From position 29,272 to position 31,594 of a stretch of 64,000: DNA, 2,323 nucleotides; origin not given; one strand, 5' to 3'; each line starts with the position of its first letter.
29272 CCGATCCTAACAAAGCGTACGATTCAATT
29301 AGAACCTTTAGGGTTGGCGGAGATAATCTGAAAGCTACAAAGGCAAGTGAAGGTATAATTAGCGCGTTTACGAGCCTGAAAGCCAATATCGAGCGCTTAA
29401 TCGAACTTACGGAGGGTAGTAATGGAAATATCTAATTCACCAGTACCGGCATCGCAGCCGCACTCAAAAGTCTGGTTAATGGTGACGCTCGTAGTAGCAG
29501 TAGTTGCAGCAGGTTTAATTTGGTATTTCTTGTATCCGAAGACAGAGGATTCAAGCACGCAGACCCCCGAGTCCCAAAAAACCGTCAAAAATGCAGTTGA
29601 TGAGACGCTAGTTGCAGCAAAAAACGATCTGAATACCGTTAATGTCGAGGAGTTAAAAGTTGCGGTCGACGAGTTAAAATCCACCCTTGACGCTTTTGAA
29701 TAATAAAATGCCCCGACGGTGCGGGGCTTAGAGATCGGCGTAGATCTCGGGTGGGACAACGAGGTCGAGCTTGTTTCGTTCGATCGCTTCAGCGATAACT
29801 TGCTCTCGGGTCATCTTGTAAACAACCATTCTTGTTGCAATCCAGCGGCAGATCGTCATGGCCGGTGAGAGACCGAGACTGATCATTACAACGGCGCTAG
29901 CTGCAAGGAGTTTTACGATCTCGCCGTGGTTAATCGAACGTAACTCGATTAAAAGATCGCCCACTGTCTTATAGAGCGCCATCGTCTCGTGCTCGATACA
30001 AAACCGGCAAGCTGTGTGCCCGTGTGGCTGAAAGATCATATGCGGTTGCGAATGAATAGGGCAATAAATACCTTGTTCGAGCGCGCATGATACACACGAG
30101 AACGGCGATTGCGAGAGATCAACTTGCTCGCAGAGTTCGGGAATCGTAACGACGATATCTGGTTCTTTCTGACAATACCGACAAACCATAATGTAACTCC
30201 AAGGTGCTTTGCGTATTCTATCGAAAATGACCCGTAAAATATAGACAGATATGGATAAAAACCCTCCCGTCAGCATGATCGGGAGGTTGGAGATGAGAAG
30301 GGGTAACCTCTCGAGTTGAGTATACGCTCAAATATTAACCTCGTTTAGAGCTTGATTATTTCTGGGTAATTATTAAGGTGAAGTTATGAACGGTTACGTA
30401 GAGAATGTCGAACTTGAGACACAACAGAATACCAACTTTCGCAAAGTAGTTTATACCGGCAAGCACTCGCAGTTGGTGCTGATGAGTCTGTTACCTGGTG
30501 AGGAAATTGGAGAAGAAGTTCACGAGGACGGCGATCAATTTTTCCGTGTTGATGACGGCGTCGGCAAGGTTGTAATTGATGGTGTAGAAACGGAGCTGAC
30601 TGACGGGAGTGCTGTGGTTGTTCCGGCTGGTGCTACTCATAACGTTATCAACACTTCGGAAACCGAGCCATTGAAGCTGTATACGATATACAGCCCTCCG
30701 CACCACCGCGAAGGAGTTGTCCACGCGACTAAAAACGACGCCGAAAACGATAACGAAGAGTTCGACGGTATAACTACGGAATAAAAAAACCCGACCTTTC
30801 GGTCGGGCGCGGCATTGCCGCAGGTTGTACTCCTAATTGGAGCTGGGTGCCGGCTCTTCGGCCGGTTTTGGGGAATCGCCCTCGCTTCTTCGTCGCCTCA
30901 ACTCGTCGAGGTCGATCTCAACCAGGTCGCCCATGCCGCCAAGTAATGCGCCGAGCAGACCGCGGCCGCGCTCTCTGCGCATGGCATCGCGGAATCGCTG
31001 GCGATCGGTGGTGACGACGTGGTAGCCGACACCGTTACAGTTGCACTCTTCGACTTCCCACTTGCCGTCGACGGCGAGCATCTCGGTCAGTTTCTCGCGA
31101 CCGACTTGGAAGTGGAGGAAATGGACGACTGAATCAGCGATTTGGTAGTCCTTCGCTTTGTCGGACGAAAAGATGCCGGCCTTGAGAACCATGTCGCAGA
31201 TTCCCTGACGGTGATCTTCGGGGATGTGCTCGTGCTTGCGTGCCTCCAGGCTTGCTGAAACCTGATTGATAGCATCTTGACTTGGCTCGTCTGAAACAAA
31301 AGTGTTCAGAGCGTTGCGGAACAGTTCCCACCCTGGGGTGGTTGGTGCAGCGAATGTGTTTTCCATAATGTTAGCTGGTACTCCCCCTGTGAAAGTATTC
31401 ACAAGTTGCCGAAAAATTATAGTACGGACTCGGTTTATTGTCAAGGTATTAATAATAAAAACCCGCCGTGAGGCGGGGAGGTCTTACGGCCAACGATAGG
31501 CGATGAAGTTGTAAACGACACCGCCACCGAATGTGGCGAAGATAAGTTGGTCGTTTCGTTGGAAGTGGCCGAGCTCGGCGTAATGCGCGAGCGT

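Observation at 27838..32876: A ~5-kb accessory island splits rpsJ from rplC and is transcriptionally insulated from the ribosomal superoperon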

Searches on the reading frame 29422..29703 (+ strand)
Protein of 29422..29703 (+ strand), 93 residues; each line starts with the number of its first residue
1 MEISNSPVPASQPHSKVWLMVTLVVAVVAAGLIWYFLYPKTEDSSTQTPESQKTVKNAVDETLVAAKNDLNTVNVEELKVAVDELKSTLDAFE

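Call 8: search_protein_families(library=pfam, proteins=[window:29422-29703:+], max_evalue=0.1)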
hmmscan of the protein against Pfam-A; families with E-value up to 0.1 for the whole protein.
window:29422-29703:+ (93 aa): 5 families
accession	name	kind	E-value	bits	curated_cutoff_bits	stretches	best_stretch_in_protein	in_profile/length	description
PF11356.14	T2SSC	-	0.0011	19.2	27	1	18-68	1-53/141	Type II secretion system protein C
PF10907.13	DUF2749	-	0.0019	18.6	25.5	1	16-74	6-64/72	Protein of unknown function (DUF2749)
PF05961.16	Chordopox_A13L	-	0.011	16.5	24.1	1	21-56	6-42/69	Chordopoxvirus A13L protein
PF13567.11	DUF4131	-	0.025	14.7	31.6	1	12-70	26-84/165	Domain of unknown function (DUF4131)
PF14155.11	DUF4307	-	0.052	13.9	27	1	16-60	3-49/111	Domain of unknown function (DUF4307)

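Call 9: search_protein_families(library=ncbifam, proteins=[window:29422-29703:+], max_evalue=0.1)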
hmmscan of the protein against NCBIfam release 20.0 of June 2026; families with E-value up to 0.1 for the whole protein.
window:29422-29703:+ (93 aa): 6 families
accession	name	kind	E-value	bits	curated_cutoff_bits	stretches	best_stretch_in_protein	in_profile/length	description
NF005411.0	PRK06975.1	equivalog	0.00017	20.1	414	1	10-81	320-391/660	fused uroporphyrinogen-III synthase HemD/membrane protein HemX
NF033512.1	T2SS_chap_CpaB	equivalog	0.00053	20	90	1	16-81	3-73/206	metalloprotease secretion chaperone CpaB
NF051431.1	Rv0361_Cterm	subfamily_domain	0.0021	18.2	37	1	18-73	5-58/140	Rv0361 family membrane protein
NF009420.1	PRK12785.1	equivalog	0.022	14.6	197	1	12-82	17-88/161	flagellar basal body-associated protein FliL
NF005435.1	PRK07021.1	equivalog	0.025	14.4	131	1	16-59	8-55/157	flagellar basal body-associated protein FliL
NF033483.0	PknB_PASTA_kin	equivalog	0.026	13.6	450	1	11-75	328-387/563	Stk1 family PASTA domain-containing Ser/Thr kinase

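Call 17: search_protein_families(library=padloc, proteins=[window:29422-29703:+], max_evalue=0.1)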
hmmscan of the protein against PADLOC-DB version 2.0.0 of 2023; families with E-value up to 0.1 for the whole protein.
window:29422-29703:+ (93 aa): 1 family
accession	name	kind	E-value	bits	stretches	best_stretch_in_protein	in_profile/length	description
PDLC00730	Effector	-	0.015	12.5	1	11-44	169-202/299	TIR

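Call 95: search_protein_families(library=phrogs, proteins=[window:29422-29703:+], max_evalue=0.001)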
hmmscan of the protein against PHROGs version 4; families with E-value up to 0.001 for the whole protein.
window:29422-29703:+ (93 aa): 0 families

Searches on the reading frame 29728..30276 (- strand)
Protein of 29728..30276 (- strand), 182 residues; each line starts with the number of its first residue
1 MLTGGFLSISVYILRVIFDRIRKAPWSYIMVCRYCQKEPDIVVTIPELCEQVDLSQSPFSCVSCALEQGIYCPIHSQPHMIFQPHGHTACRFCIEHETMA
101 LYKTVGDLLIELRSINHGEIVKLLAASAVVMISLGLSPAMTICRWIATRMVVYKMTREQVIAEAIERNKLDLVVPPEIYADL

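Call 8: search_protein_families(library=pfam, proteins=[window:29728-30276:-], max_evalue=0.1)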
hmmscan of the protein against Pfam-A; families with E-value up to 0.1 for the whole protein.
window:29728-30276:- (182 aa): 0 families

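Call 9: search_protein_families(library=ncbifam, proteins=[window:29728-30276:-], max_evalue=0.1)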
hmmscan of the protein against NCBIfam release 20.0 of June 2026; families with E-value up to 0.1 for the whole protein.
window:29728-30276:- (182 aa): 0 families

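Call 17: search_protein_families(library=padloc, proteins=[window:29728-30276:-], max_evalue=0.1)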
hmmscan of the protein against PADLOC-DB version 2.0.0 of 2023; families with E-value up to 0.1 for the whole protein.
window:29728-30276:- (182 aa): 0 families

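Call 48: search_protein_representatives(protein=window:29728-30189:-)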
Query: 153 residues. Proteins with E-value up to 0.001 (for the whole library): 104; up to 1e-10: 10; up to 1e-30: 1. The best 104 are listed.
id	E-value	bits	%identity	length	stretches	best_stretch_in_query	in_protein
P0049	5.2e-66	237.7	69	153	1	1-153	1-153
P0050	7.5e-16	74.9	35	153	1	3-146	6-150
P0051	2.2e-13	66.9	28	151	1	1-150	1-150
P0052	4.2e-13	66.0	43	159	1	1-69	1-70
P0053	1.3e-12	64.4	46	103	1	1-73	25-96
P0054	4.9e-12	62.5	28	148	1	2-143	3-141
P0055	1.1e-11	61.4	53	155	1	1-72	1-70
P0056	3.0e-11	60.0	28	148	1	1-146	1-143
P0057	3.4e-11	59.8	37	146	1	1-84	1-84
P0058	4.5e-11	59.4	31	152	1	1-129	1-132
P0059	1.3e-10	57.9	28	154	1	3-147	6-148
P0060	1.3e-10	57.9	29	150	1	1-146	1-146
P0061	2.6e-10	56.9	32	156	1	1-101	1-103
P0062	4.7e-10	56.1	28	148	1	1-147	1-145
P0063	8.7e-10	55.2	38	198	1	1-151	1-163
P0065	1.2e-09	54.8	31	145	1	1-146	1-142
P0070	5.1e-09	52.7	21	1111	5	17-117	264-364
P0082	1.8e-07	47.7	34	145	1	1-146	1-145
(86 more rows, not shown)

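Call 50: search_protein_families(library=pfam, alignment_id=A3, max_evalue=0.01)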
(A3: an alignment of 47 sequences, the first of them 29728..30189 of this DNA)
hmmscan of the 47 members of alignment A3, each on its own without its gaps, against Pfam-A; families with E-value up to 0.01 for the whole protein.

A. member 1, window:29728-30189:- (153 aa): 0 families

B. families by the number of members that match (of 47 scanned): 0 families

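Call 56: predict_structure(alignment_id=A3)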
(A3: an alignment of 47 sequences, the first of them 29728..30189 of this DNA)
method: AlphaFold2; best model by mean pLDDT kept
length: 153 residues; sequences in the alignment: 47
mean_pLDDT: 95.2   pTM: 0.88
mean pLDDT of the five models: 95.2, 94.0, 93.9, 93.8, 93.4
residues with pLDDT >= 90: 137; 70-90: 16; 50-70: 0; < 50: 0
segments of 3 or more residues with pLDDT < 50: none
pLDDT, mean of each block of 10 residues (from residue 1): 97 95 94 98 98 93 98 97 94 95 93 97 97 95 89 84
secondary structure, 60 per line:
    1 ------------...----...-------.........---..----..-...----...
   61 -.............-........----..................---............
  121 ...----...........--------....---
elements in order: E13-15 E30-32 H33-38 E51-53 E58-60 H62-74 H76-83 H88-105 H109-123 H128-138 H147-150

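Call 90: list_cluster_members(proteins=[P0050, P0051, P0054, P0056, P0060, P0065, P0070, P0082, P0014, P0037])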
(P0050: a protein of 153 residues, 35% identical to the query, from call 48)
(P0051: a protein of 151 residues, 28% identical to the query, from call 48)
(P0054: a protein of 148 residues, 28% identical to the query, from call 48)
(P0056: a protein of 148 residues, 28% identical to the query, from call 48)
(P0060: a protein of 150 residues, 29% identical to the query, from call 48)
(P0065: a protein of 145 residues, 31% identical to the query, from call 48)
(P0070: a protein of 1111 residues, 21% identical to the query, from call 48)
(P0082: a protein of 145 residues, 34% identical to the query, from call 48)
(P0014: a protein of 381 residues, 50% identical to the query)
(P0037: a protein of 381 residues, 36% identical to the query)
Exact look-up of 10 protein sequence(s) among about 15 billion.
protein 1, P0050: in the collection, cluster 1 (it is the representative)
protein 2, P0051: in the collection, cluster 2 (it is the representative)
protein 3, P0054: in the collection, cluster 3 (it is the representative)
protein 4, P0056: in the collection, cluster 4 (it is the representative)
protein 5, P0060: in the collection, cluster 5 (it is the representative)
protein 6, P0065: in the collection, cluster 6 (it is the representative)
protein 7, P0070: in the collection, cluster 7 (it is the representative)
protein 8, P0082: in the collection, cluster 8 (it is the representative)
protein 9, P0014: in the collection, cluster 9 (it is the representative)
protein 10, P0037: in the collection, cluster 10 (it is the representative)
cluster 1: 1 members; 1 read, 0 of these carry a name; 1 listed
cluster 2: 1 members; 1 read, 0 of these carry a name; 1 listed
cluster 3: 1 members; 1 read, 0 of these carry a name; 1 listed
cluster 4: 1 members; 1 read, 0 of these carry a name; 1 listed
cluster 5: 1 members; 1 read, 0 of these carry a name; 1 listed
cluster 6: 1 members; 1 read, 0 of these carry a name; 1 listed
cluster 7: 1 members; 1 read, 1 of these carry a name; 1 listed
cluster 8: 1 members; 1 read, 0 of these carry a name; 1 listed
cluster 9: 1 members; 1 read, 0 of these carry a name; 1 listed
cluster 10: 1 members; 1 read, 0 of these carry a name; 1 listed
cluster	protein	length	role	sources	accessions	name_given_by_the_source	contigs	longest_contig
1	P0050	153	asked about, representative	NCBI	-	-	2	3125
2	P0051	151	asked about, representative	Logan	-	-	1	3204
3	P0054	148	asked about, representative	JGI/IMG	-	-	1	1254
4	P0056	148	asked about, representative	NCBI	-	-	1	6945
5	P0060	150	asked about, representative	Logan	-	-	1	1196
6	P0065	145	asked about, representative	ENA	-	-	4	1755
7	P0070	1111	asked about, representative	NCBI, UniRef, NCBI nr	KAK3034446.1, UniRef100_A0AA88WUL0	hypothetical protein RJ639_034683 [Escallonia herrerae] | Reverse transcriptase Ty1/copia-type domain-containing protein n=1 Tax=Escallonia ...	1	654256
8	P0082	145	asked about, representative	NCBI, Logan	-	-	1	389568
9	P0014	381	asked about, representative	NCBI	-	-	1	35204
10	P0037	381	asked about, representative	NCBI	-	-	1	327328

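Call 95: search_protein_families(library=phrogs, proteins=[window:29728-30189:-], max_evalue=0.001)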
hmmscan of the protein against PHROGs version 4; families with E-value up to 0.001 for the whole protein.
window:29728-30189:- (153 aa): 0 families

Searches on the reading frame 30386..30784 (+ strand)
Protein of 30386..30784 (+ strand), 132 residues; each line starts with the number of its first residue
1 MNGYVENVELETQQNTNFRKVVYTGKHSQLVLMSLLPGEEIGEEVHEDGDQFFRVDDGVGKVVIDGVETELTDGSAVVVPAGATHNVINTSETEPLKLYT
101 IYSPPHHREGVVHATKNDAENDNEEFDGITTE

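Call 8: search_protein_families(library=pfam, proteins=[window:30386-30784:+], max_evalue=0.1)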
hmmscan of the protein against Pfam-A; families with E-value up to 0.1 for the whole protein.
window:30386-30784:+ (132 aa): 8 families
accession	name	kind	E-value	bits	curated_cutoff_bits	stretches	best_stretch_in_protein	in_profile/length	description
PF07883.17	Cupin_2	-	8.5e-17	61.1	27.2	1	32-102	2-70/70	Cupin domain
PF01050.24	MannoseP_isomer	-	0.001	19.7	23.6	1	21-103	21-102/116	Mannose-6-phosphate isomerase C-terminal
PF02311.25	AraC_binding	-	0.002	18.3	21.1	1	55-111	29-84/135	AraC-like ligand binding domain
PF00190.28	Cupin_1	-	0.034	14.2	22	1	68-114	80-126/151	Cupin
PF05899.18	Cupin_3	-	0.058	13.5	23.5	1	49-84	25-61/74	EutQ-like cupin domain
PF11699.14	CENP-C_C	-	0.061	14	29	1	50-97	34-81/85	Mif2/CENP-C like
PF14667.12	Polysacc_synt_C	-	0.062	13.9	28.7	0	17-94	7-92/111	Polysaccharide biosynthesis C-terminal domain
PF12852.13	Cupin_6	-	0.095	12.9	26.7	0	52-110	37-97/183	Cupin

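Call 9: search_protein_families(library=ncbifam, proteins=[window:30386-30784:+], max_evalue=0.1)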
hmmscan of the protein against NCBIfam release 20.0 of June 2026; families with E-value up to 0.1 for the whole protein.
window:30386-30784:+ (132 aa): 8 families
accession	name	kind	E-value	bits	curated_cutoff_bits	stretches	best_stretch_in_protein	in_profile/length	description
NF012004.0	PRK15460.1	equivalog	0.00018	20.3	859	1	22-104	379-460/478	mannose-1-phosphate guanyltransferase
NF007408.0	PRK09943.1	equivalog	0.003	17.2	211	1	20-93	96-172/185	HTH-type transcriptional regulator PuuR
TIGR01479.1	GMP_PMI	equivalog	0.0032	16.3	372.95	1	21-105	368-451/467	mannose-1-phosphate guanylyltransferase/mannose-6-phosphate isomerase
NF008373.0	PRK11171.1-2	equivalog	0.0047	16.2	445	1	28-100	69-140/274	(S)-ureidoglycine aminohydrolase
NF002091.1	PRK00924.1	equivalog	0.0072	15.8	250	1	58-121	84-148/277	5-dehydro-4-deoxy-D-glucuronate isomerase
TIGR03214.2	ura-cupin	equivalog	0.019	14.4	200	1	31-119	50-143/249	(S)-ureidoglycine aminohydrolase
NF049978.1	AminoSalDhMabB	equivalog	0.022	14.2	650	1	53-108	273-326/351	5-aminosalicylate 1,2-dioxygenase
NF008376.0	PRK11171.1-5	equivalog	0.096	11.8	338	1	43-94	84-135/278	(S)-ureidoglycine aminohydrolase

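Call 17: search_protein_families(library=padloc, proteins=[window:30386-30784:+], max_evalue=0.1)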
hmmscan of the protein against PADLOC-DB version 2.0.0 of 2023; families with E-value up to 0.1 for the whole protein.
window:30386-30784:+ (132 aa): 0 families

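Call 85: search_solved_structures(query=window:30386-30784:+, max_evalue=0.001, show_alignments=1)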
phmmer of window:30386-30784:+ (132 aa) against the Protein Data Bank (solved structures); distinct sequences matched with E-value up to 0.001: 9.
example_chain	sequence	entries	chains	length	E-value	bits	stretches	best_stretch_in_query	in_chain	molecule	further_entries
2oa2_A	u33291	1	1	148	1.5e-27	99.4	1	4-119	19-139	BH2720 protein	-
3h50_A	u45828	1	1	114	9e-11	45.2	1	12-107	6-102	Tetracenomycin polyketide synthesis protein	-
2gu9_A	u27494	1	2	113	9.9e-11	45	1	13-107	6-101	tetracenomycin polyketide synthesis protein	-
3rns_A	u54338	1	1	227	5.7e-06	29.6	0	26-100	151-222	Cupin 2 conserved barrel domain protein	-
1v70_A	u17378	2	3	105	1.4e-05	28.4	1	24-101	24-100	probable antibiotics synthesis protein | hypothetical protein TTHA0104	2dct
1y3t_A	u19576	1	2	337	1.9e-05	27.9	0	24-120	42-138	Hypothetical protein yxaG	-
2h0v_A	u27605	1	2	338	1.9e-05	27.9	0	24-120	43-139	Quercetin 2,3-dioxygenase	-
8hfb_A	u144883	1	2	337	8.5e-05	25.8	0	24-120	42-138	Quercetin 2,3-dioxygenase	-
3h8u_A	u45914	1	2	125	0.00082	22.7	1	17-105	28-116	uncharacterized conserved protein with double-stranded beta-helix domain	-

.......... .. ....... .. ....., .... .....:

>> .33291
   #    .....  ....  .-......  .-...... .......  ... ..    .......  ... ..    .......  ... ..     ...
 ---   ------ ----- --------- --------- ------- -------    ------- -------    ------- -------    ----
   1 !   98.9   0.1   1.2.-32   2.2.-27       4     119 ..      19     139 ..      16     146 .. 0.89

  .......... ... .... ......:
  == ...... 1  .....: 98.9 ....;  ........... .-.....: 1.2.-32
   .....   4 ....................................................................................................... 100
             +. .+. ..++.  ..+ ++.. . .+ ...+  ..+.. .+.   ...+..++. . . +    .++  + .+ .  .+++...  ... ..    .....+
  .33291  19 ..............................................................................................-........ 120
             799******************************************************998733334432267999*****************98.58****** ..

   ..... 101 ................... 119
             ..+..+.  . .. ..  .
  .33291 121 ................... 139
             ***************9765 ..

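Call 95: search_protein_families(library=phrogs, proteins=[window:30386-30784:+], max_evalue=0.001)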
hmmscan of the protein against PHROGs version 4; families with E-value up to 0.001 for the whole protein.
window:30386-30784:+ (132 aa): 1 family
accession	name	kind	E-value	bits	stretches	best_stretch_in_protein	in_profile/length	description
phrog_13536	-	unknown function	3.5e-29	103.1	1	4-121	60-182/189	-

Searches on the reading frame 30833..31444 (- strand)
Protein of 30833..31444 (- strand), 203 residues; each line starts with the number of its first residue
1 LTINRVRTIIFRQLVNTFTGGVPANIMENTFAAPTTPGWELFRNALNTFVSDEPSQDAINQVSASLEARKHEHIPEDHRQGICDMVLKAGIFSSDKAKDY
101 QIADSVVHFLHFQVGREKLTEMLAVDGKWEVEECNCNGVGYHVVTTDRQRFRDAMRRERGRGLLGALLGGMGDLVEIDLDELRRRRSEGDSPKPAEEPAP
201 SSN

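Call 8: search_protein_families(library=pfam, proteins=[window:30833-31444:-], max_evalue=0.1)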
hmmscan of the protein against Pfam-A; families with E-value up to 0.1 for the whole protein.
window:30833-31444:- (203 aa): 0 families

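Call 9: search_protein_families(library=ncbifam, proteins=[window:30833-31444:-], max_evalue=0.1)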
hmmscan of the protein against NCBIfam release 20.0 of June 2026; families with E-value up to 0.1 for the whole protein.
window:30833-31444:- (203 aa): 0 families

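Call 17: search_protein_families(library=padloc, proteins=[window:30833-31444:-], max_evalue=0.1)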
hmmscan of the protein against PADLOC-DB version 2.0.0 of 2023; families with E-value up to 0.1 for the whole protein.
window:30833-31444:- (203 aa): 0 families

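Call 38: find_homologous_proteins(query=window:30833-31366:-, max_evalue=0.001)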
Query window:30833-31366:- (177 aa): 2 proteins with E <= 0.001 among 294 candidates.
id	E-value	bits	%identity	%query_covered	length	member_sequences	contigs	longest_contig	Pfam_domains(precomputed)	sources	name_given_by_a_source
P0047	3.5e-112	390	97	100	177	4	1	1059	-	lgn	-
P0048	3.0e-74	266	69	99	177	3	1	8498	-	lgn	-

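Call 75: predict_structure(alignment_id=A5)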
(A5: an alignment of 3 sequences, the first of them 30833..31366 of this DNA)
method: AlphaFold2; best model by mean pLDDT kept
length: 177 residues; sequences in the alignment: 3
mean_pLDDT: 60.8   pTM: 0.56
mean pLDDT of the five models: 60.8, 60.3, 59.7, 55.2, 54.8
residues with pLDDT >= 90: 0; 70-90: 74; 50-70: 51; < 50: 52
segments of 3 or more residues with pLDDT < 50: 1-9, 71-73, 132-157, 164-172
pLDDT, mean of each block of 10 residues (from residue 1): 40 74 77 81 79 78 66 62 79 71 57 54 54 45 35 46 44 49
secondary structure, 60 per line:
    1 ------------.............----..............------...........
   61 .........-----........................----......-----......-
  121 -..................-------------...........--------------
elements in order: H13-25 H30-43 H50-69 H75-98 E103-108 E114-119 H122-139 H153-163

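Call 93: find_related_loci(query=A5, collection=viral_contigs, flank=5000)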
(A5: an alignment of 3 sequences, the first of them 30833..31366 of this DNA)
Query A5 (177 aa) in viral_contigs; peptide patterns used: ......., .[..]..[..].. (x = any residue, [..] = any of these).
42 stretches matched a pattern, but none encodes a relative of the query by tblastn (E <= 1e-3).

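Call 95: search_protein_families(library=phrogs, proteins=[window:30833-31366:-], max_evalue=0.001)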
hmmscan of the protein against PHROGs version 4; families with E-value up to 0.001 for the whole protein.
window:30833-31366:- (177 aa): 0 families
